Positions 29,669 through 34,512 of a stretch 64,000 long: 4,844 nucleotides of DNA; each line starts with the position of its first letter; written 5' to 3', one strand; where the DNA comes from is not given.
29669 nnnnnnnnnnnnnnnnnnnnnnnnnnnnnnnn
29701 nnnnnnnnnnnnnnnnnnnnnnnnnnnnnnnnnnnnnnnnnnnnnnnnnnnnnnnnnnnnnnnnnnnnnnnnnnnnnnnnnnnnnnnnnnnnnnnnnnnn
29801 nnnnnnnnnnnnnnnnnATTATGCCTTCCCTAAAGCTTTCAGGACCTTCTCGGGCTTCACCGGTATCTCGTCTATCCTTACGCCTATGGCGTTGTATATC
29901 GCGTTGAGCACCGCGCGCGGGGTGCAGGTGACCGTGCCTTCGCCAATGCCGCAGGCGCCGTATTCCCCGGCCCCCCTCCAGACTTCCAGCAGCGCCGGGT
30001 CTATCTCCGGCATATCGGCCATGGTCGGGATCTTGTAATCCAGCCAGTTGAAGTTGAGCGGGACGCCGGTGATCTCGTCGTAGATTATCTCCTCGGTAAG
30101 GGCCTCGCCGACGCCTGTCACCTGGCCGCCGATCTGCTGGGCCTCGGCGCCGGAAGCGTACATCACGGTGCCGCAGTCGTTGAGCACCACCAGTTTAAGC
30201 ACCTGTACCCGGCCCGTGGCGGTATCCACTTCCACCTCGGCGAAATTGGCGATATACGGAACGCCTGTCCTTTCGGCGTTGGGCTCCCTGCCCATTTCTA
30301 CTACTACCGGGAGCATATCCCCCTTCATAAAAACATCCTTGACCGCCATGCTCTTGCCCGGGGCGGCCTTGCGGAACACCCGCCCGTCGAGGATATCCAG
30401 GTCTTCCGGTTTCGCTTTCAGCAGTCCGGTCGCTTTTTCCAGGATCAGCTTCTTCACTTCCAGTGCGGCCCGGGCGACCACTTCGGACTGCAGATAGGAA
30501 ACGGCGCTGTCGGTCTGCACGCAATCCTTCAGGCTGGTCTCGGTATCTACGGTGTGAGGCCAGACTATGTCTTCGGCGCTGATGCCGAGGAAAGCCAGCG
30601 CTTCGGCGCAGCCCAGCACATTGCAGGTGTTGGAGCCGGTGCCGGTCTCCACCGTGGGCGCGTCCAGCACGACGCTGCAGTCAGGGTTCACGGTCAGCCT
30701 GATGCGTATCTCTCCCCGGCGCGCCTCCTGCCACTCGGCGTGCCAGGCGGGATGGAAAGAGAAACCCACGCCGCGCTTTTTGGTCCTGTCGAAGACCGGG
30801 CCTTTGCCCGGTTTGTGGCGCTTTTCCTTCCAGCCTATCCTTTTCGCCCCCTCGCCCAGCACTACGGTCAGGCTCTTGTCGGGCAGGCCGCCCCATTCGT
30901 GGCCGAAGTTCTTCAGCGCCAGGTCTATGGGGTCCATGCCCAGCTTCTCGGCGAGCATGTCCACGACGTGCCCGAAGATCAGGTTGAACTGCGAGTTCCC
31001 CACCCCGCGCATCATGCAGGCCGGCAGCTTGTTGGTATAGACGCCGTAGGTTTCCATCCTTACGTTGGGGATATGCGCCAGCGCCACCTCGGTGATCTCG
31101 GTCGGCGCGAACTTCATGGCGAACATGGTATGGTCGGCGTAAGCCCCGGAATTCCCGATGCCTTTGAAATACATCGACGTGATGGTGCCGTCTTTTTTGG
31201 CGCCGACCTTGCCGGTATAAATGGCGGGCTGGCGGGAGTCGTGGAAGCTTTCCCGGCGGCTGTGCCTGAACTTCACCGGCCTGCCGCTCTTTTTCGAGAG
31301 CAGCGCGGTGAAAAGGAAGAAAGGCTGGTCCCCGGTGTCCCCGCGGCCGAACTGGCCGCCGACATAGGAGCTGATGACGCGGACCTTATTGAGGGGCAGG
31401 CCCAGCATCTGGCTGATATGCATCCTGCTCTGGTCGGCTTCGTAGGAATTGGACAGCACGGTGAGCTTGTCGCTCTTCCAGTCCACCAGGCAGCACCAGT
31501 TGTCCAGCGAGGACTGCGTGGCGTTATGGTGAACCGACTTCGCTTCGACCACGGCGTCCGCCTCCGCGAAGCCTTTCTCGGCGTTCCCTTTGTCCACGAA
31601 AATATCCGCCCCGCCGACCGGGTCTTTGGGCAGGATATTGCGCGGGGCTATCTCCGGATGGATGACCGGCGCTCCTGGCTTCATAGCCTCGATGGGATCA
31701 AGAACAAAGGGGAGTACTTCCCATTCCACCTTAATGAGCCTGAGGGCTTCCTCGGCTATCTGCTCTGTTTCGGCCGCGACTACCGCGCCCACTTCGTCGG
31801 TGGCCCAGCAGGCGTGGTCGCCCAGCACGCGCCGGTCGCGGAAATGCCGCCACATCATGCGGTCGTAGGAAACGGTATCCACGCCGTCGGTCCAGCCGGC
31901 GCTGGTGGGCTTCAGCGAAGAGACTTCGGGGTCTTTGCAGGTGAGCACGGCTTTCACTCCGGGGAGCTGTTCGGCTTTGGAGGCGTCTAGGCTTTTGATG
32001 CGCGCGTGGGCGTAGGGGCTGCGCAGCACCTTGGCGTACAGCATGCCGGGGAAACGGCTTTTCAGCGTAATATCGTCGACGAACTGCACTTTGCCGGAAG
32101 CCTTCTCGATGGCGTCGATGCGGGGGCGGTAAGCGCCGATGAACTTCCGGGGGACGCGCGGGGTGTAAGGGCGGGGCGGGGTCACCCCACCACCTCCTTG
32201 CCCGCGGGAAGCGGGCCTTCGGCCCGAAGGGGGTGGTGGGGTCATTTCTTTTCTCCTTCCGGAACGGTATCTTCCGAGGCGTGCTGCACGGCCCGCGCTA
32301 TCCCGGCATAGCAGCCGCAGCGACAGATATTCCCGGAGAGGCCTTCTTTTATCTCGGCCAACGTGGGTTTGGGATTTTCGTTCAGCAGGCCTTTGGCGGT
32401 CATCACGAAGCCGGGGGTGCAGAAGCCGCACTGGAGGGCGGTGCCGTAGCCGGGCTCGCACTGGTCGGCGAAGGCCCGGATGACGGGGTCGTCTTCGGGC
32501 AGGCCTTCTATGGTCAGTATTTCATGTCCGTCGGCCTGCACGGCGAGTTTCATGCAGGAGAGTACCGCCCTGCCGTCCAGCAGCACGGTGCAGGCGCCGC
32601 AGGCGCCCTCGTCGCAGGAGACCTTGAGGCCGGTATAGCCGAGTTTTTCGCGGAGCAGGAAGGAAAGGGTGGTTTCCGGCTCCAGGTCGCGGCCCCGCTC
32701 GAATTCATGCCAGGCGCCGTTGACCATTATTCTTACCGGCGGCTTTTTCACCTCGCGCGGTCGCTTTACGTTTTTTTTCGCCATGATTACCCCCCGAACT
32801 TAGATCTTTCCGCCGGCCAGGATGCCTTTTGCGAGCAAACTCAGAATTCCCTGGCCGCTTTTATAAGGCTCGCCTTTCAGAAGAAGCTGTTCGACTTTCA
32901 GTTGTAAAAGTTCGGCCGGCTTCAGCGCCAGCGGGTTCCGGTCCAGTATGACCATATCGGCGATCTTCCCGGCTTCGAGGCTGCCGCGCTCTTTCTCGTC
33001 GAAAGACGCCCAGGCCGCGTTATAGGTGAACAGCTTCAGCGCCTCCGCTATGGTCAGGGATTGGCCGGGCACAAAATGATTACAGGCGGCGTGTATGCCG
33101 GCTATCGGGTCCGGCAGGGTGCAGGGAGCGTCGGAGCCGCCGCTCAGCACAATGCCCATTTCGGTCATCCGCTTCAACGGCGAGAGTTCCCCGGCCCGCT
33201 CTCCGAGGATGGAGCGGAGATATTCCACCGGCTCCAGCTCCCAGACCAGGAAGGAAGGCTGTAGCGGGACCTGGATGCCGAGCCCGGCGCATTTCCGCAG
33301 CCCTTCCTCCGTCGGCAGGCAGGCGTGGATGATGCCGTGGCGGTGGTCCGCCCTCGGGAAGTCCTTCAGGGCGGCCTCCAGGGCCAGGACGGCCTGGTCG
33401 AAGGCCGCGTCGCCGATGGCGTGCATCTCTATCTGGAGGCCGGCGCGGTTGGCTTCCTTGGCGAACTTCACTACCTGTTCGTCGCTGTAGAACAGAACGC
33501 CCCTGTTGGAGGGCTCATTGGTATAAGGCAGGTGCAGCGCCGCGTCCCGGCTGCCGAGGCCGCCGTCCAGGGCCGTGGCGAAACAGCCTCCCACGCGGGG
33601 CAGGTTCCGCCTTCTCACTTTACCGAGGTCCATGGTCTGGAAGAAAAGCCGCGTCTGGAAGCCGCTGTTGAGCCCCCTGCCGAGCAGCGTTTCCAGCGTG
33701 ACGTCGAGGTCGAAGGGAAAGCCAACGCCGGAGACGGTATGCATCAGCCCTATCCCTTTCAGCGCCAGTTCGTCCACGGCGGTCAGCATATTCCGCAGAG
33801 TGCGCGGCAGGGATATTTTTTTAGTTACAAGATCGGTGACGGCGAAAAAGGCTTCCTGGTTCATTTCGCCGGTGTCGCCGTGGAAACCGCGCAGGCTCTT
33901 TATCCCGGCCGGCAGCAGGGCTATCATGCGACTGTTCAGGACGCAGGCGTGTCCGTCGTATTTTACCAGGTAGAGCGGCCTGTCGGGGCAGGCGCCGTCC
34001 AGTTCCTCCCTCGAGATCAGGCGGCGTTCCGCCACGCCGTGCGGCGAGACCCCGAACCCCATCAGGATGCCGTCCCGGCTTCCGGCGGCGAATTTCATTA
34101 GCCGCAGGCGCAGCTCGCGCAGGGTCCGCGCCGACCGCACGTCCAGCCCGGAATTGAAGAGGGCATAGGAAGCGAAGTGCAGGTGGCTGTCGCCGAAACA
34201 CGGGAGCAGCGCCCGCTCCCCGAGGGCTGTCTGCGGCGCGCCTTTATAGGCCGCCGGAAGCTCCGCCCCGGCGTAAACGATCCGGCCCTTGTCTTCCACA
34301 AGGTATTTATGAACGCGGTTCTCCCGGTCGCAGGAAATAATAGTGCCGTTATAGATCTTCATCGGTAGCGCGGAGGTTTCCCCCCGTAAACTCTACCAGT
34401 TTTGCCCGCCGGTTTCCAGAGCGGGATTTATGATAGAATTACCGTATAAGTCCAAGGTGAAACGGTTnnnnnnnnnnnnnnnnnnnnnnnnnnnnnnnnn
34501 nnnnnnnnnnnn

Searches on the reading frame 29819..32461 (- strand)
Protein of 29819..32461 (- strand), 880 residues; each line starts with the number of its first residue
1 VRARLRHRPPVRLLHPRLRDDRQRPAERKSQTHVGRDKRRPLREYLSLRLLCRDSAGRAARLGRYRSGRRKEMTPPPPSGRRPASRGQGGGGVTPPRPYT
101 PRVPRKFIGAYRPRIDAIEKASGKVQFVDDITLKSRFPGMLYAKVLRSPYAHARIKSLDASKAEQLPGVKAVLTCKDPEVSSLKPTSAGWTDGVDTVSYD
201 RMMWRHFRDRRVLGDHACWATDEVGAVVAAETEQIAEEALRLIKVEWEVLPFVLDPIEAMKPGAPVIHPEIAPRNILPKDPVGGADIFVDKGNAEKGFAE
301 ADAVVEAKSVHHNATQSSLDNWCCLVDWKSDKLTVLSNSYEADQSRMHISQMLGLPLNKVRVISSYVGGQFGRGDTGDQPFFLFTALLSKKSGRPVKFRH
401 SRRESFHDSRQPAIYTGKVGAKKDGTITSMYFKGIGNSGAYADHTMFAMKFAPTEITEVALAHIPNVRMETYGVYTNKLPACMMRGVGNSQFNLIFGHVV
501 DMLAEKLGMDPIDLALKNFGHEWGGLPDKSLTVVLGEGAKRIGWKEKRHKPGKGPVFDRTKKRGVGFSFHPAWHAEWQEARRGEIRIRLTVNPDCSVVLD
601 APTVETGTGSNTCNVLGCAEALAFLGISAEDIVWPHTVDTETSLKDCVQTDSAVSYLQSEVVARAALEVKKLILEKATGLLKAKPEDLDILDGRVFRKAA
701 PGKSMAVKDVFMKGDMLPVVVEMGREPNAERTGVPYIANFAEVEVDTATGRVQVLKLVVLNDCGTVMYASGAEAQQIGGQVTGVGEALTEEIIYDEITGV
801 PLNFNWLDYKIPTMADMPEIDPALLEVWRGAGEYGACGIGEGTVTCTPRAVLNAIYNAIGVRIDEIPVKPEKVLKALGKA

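Call 55: search_protein_families(library=pfam, proteins=[window:29819-32461:-], max_evalue=0.0001)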
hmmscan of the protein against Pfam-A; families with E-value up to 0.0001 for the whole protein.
window:29819-32461:- (880 aa): 3 families
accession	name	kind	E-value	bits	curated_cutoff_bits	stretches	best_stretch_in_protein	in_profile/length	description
PF02738.23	MoCoBD_1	-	3.3e-54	184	27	1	289-519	13-244/244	Molybdopterin cofactor-binding domain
PF20256.3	MoCoBD_2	-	3.2e-43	148.7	27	1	539-818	3-283/283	Molybdopterin cofactor-binding domain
PF01315.27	Ald_Xan_dh_C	-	1.6e-19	70.7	31.3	1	122-251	1-110/110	Aldehyde oxidase and xanthine dehydrogenase, a/b hammerhead domain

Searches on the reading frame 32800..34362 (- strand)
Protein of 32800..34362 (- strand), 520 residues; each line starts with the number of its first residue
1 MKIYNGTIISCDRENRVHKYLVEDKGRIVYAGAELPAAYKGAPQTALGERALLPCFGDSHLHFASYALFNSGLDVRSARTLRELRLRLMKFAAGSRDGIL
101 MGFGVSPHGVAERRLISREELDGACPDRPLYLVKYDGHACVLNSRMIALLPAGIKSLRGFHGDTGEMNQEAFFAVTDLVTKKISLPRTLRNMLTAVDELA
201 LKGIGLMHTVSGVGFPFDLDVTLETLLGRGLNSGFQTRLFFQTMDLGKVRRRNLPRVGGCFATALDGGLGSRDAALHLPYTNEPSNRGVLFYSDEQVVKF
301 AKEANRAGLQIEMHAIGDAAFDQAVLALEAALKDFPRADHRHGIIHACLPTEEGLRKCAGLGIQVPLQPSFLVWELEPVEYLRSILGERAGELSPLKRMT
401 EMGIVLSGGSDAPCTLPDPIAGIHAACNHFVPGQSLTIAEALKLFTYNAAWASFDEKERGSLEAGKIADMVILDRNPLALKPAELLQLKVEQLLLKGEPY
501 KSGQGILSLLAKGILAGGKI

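Call 55: search_protein_families(library=pfam, proteins=[window:32800-34362:-], max_evalue=0.0001)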
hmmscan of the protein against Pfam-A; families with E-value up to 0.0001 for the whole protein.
window:32800-34362:- (520 aa): 2 families
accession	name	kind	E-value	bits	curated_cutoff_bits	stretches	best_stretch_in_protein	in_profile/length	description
PF07969.17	Amidohydro_3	-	3.1e-57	195.5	29.7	1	48-498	6-469/472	Amidohydrolase family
PF01979.26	Amidohydro_1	-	5.5e-10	39.4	25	1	291-479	131-323/345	Amidohydrolase family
